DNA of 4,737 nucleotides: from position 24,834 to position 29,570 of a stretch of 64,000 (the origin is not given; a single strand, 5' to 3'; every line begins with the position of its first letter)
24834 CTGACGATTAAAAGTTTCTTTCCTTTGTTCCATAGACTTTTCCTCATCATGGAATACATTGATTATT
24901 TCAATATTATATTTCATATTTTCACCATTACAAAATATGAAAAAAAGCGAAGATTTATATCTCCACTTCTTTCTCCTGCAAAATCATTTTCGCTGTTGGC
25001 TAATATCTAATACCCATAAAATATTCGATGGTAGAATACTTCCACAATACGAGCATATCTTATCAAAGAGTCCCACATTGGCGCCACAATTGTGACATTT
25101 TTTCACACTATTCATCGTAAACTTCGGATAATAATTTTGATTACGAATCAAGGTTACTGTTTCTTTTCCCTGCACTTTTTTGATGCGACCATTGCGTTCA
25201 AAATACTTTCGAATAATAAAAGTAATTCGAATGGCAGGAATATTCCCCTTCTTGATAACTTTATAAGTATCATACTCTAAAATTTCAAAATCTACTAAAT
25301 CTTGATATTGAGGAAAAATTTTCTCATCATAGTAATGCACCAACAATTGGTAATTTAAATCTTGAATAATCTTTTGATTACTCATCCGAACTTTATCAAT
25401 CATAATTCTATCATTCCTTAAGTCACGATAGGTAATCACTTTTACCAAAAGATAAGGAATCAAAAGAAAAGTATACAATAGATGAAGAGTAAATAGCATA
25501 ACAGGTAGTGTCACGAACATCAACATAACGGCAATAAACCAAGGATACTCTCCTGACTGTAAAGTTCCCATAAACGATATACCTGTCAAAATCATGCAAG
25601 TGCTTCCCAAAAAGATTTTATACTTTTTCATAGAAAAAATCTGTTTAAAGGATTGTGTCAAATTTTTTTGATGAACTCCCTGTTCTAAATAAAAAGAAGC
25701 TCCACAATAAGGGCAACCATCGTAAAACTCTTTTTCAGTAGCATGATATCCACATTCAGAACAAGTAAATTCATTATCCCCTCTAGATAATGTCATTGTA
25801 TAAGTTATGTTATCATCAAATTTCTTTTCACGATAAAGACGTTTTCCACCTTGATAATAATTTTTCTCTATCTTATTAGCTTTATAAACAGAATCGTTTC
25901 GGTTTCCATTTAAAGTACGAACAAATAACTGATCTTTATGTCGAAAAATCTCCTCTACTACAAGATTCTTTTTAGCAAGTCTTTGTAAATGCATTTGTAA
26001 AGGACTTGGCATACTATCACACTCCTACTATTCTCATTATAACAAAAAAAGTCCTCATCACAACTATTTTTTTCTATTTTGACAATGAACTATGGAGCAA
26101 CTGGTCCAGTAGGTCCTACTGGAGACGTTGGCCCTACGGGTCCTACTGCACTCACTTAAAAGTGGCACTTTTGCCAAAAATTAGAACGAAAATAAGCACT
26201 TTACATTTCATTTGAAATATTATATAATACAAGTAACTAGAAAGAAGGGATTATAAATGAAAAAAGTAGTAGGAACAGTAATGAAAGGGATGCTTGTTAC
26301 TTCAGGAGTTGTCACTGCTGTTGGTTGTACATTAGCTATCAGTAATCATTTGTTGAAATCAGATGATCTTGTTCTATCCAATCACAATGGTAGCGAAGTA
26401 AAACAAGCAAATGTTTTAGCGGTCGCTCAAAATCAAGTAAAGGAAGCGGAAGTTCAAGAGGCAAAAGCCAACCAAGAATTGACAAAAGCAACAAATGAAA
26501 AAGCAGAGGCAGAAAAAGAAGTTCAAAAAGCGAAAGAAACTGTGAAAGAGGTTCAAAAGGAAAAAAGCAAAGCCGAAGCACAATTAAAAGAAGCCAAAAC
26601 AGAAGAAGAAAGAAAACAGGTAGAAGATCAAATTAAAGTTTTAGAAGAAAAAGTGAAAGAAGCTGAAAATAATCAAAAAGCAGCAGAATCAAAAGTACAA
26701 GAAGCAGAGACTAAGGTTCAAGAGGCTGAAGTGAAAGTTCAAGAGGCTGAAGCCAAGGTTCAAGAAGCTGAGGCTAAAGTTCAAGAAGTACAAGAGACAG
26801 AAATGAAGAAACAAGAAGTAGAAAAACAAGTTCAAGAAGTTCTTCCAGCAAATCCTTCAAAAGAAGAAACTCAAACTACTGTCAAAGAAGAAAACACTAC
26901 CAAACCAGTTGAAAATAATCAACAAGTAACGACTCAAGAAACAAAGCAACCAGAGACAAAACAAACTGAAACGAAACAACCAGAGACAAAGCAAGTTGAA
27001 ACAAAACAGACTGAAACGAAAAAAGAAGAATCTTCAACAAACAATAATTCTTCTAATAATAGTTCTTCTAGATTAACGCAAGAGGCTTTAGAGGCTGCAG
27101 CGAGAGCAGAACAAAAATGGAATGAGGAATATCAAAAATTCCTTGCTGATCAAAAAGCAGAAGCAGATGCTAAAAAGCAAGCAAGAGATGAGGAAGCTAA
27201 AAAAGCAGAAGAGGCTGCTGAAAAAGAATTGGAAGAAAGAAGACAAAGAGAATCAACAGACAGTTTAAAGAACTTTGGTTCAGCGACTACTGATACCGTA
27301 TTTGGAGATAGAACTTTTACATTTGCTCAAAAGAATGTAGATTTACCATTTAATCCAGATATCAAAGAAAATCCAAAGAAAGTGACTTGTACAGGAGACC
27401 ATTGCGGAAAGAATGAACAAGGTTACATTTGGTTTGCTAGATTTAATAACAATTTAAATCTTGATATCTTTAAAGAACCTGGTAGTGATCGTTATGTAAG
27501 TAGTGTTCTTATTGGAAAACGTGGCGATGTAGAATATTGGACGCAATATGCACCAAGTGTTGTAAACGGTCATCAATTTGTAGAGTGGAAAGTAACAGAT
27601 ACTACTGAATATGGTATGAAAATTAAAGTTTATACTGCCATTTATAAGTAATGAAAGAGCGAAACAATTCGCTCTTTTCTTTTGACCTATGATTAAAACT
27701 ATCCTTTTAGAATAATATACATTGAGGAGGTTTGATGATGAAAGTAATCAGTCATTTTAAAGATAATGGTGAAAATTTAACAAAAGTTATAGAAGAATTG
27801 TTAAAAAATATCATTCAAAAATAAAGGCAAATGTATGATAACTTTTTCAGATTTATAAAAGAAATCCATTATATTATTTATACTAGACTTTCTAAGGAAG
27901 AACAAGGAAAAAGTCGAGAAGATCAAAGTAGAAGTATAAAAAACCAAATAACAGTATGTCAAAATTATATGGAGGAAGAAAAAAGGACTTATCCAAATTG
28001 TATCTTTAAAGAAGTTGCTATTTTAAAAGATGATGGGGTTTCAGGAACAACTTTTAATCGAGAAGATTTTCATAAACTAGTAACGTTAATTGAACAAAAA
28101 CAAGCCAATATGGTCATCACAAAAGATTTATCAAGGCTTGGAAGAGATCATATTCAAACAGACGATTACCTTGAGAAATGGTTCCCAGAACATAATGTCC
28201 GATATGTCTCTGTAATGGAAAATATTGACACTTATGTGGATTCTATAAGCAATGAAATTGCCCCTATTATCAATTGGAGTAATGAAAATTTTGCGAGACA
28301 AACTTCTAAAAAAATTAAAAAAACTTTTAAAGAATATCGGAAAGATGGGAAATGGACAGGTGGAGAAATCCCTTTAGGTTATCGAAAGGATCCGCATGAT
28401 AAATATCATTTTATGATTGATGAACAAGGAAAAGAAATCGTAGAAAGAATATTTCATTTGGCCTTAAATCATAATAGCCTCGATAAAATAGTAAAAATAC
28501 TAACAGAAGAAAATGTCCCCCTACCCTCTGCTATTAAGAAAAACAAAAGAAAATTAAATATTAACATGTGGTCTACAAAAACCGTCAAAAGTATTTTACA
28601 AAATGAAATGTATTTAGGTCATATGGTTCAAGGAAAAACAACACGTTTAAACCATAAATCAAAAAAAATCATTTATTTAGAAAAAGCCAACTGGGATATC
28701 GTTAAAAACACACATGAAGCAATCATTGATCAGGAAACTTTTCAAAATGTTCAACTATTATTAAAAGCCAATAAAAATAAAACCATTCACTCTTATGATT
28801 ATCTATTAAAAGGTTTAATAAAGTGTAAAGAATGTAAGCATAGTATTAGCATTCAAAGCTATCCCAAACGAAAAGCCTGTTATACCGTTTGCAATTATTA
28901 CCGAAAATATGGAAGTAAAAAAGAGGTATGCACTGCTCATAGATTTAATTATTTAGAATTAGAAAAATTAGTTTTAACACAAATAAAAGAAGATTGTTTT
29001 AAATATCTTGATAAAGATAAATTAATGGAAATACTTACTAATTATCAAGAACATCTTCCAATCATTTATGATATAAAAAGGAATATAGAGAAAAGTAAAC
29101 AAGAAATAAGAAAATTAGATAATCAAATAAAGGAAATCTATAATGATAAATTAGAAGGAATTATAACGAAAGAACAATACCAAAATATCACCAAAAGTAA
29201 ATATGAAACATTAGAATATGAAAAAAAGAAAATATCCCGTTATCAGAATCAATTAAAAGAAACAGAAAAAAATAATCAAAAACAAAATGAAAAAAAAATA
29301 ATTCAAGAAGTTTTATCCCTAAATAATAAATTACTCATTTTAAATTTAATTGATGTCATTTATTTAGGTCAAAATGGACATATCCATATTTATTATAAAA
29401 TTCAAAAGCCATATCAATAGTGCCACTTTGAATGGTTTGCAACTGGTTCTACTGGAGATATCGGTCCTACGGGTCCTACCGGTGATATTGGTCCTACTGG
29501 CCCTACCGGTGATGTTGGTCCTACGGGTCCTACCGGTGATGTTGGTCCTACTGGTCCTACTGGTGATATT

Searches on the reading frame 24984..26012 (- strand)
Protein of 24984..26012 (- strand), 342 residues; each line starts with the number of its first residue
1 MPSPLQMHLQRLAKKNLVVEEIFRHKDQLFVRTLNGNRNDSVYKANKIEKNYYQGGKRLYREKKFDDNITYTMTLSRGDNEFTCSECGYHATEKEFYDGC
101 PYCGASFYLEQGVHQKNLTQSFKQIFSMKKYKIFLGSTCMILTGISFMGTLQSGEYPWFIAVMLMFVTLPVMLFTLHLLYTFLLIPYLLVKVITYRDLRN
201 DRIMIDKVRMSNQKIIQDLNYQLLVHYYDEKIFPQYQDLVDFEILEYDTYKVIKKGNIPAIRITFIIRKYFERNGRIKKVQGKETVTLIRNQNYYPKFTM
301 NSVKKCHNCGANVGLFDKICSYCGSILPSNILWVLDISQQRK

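Call 22: search_protein_families(library=pfam, proteins=[window:24984-26012:-], max_evalue=0.001)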
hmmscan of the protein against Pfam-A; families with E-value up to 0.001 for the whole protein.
window:24984-26012:- (342 aa): 3 families
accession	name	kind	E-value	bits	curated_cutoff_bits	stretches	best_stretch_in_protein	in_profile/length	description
PF13240.11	Zn_Ribbon_1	-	4.2e-05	23.6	25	1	305-325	1-21/23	zinc-ribbon domain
PF12773.13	DZR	-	8.9e-05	23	27.3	0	303-324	24-45/45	Double zinc ribbon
PF01155.25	HypA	-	0.00093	19.6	28.9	0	75-107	64-97/112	Hydrogenase/urease nickel incorporation, metallochaperone, hypA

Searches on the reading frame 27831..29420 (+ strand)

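Call 22: search_protein_families(library=pfam, proteins=[window:27831-29420:+], max_evalue=0.001)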
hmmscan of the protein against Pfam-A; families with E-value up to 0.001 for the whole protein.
window:27831-29420:+ (529 aa): 3 families
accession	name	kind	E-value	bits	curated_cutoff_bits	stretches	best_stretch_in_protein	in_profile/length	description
PF07508.19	Recombinase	-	7.3e-22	78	21.1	1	200-313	3-101/102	Recombinase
PF00239.26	Resolvase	-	3.9e-17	63.1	23.3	1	15-175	2-145/145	Resolvase, N terminal domain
PF13408.12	Zn_ribbon_recom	-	7.1e-10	39.6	25.3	1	325-386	1-58/58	Recombinase zinc beta ribbon domain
